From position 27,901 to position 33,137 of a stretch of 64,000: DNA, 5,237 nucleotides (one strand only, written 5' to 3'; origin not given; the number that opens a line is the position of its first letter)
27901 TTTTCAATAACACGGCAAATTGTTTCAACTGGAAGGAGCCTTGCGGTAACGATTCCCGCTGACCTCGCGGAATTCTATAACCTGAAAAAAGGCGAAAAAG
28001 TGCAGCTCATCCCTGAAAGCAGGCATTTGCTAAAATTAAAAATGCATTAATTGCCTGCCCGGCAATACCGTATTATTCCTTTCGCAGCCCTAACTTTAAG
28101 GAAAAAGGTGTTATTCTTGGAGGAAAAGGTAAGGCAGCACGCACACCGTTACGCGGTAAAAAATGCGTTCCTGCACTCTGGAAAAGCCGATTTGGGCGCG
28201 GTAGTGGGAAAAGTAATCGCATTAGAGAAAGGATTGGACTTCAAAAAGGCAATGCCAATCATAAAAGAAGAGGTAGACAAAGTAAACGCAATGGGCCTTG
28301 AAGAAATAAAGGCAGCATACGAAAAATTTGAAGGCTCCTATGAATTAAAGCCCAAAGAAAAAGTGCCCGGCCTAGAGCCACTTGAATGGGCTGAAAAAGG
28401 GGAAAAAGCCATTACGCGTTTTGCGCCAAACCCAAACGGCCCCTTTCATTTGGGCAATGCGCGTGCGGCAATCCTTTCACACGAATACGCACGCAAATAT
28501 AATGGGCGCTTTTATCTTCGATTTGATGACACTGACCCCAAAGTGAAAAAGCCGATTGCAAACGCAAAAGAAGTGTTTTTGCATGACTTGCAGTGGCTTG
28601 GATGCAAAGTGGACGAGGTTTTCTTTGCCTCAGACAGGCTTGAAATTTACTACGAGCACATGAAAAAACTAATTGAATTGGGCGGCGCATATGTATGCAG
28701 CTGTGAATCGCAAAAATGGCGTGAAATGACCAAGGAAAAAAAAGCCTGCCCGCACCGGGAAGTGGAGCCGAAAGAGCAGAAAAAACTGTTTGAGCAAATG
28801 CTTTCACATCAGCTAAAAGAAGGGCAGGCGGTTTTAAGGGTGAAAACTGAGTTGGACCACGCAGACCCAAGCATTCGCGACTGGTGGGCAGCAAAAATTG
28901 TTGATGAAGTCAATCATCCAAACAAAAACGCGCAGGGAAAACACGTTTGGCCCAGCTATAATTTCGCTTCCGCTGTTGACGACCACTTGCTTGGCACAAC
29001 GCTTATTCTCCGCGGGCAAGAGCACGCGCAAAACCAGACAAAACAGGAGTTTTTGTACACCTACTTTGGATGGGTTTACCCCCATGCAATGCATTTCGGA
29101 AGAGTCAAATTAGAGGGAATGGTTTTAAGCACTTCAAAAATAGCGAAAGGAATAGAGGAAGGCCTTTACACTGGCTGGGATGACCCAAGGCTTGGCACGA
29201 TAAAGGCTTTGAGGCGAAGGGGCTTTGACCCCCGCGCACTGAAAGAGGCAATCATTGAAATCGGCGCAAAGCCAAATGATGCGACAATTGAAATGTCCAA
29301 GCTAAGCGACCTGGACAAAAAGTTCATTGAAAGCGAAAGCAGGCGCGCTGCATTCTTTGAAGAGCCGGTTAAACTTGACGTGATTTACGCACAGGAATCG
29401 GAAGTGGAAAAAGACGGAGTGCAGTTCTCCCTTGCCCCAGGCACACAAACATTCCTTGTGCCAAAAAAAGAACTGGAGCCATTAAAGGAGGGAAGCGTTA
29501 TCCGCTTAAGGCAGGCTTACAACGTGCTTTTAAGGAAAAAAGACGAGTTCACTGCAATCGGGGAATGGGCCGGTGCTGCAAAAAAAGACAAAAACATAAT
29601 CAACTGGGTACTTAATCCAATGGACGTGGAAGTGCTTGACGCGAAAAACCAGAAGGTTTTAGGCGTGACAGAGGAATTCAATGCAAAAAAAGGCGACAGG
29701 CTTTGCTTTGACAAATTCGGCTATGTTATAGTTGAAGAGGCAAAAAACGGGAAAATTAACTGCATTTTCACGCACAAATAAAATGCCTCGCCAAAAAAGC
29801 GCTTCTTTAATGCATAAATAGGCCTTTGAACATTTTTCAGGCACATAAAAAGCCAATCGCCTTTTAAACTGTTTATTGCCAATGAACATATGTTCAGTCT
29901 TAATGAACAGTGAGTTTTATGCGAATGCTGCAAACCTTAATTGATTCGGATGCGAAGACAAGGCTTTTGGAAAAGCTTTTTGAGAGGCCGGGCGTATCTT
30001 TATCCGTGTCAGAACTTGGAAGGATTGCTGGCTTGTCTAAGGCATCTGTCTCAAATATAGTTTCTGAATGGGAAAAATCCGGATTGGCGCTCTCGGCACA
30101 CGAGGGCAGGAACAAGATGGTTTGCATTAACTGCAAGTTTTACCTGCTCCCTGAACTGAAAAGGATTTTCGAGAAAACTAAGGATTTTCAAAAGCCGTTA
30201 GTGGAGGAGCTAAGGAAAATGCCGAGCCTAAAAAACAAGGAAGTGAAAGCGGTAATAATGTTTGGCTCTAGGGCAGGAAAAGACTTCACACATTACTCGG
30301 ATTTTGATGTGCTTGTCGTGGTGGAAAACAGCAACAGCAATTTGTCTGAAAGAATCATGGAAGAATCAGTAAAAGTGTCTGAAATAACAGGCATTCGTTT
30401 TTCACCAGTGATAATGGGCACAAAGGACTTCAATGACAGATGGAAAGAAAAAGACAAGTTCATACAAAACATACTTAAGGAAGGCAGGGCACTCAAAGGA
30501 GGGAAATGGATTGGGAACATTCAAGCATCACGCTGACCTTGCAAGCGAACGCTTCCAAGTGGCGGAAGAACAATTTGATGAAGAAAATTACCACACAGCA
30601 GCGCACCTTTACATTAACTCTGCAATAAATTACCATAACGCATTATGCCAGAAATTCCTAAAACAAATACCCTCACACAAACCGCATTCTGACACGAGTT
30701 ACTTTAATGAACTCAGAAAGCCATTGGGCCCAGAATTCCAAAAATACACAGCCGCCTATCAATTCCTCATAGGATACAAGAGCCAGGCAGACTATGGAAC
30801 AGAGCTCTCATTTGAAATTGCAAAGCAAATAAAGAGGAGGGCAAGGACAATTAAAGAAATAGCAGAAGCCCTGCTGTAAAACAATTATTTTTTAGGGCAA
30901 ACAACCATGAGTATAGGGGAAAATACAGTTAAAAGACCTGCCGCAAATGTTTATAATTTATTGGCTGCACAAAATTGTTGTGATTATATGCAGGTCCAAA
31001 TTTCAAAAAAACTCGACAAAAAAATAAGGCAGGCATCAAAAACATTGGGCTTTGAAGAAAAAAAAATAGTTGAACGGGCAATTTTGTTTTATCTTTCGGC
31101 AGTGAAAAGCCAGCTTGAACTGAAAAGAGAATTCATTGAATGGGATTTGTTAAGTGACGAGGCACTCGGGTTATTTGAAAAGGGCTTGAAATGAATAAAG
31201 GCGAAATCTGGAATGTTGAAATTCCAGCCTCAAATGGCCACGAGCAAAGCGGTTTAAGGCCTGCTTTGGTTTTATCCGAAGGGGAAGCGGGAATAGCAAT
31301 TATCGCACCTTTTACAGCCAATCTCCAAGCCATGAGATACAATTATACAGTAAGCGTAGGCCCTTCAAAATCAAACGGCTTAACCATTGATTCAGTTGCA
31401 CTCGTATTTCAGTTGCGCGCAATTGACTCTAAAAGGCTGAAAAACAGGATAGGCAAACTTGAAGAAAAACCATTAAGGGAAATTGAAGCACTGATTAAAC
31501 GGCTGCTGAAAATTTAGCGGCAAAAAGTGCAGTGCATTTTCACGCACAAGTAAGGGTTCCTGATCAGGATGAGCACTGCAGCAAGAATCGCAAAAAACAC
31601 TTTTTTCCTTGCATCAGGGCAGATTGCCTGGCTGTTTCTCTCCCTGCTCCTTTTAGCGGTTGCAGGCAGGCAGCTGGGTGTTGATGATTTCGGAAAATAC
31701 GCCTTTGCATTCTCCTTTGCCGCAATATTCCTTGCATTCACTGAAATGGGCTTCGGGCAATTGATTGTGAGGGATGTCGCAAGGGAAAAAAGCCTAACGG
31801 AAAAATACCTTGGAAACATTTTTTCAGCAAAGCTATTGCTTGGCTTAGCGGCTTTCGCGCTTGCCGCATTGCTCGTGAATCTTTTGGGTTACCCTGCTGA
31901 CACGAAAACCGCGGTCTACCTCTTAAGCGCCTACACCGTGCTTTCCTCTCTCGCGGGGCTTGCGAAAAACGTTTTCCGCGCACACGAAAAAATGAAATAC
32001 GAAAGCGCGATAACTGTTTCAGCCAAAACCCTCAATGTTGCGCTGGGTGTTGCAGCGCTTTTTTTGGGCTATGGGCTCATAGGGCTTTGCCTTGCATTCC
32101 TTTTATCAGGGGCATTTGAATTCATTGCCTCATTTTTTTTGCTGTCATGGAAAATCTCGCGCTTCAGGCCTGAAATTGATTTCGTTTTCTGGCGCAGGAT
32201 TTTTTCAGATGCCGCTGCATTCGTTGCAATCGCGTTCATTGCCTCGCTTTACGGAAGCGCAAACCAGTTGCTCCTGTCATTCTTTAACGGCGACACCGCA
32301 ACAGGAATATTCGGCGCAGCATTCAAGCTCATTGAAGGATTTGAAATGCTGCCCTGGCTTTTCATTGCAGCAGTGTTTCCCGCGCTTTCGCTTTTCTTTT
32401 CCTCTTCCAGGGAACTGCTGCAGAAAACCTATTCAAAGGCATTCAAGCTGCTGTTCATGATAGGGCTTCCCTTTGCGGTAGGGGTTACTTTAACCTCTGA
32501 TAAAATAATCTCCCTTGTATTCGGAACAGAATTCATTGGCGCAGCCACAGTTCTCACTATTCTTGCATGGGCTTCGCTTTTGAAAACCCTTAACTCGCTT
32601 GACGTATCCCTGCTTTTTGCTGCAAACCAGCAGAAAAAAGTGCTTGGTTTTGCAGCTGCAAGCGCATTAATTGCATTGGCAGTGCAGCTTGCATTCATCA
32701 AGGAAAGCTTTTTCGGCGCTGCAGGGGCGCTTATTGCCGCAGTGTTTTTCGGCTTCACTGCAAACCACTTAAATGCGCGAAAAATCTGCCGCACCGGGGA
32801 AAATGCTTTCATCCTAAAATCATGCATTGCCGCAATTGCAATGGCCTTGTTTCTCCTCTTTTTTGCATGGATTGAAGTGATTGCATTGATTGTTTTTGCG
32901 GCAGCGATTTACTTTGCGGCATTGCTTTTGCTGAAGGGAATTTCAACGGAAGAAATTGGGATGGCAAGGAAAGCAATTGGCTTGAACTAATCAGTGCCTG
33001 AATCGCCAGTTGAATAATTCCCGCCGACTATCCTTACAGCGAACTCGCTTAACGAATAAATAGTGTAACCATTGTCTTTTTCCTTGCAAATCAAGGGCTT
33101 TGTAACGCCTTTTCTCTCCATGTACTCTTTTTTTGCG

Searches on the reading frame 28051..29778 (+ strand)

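Call 11: search_protein_families(library=pfam, proteins=[window:28051-29778:+], max_evalue=0.001)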
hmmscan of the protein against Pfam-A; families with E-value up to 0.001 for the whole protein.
window:28051-29778:+ (576 aa): 1 family
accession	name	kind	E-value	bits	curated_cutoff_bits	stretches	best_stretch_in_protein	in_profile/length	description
PF00749.27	tRNA-synt_1c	-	5.2e-68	229.7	23.4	1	121-426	3-312/314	tRNA synthetases class I (E and Q), catalytic domain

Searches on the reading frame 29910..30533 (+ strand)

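Call 11: search_protein_families(library=pfam, proteins=[window:29910-30533:+], max_evalue=0.001)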
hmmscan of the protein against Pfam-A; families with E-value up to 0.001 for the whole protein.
window:29910-30533:+ (208 aa): 4 families
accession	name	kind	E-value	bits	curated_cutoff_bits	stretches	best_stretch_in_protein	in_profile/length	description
PF01909.29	NTP_transf_2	-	4.6e-09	37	21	1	108-191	11-89/93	Nucleotidyltransferase domain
PF18765.7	Polbeta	-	8.6e-09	35.9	26.9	1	108-195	9-87/93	Polymerase beta, Nucleotidyltransferase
PF12802.13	MarR_2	-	8.1e-06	26.4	27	1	25-62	16-55/61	MarR family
PF04439.18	Adenyl_transf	-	0.00088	18.9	22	0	108-146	17-57/279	Streptomycin adenylyltransferase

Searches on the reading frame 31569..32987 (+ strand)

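Call 11: search_protein_families(library=pfam, proteins=[window:31569-32987:+], max_evalue=0.001)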
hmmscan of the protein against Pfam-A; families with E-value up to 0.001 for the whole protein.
window:31569-32987:+ (473 aa): 2 families
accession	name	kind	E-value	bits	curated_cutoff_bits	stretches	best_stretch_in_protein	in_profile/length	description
PF01943.22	Polysacc_synt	-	2.1e-31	109.8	28.2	1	8-274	2-271/274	Polysaccharide biosynthesis protein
PF13440.11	Polysacc_synt_3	-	3.8e-25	89.2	23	1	34-324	4-290/293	Polysaccharide biosynthesis protein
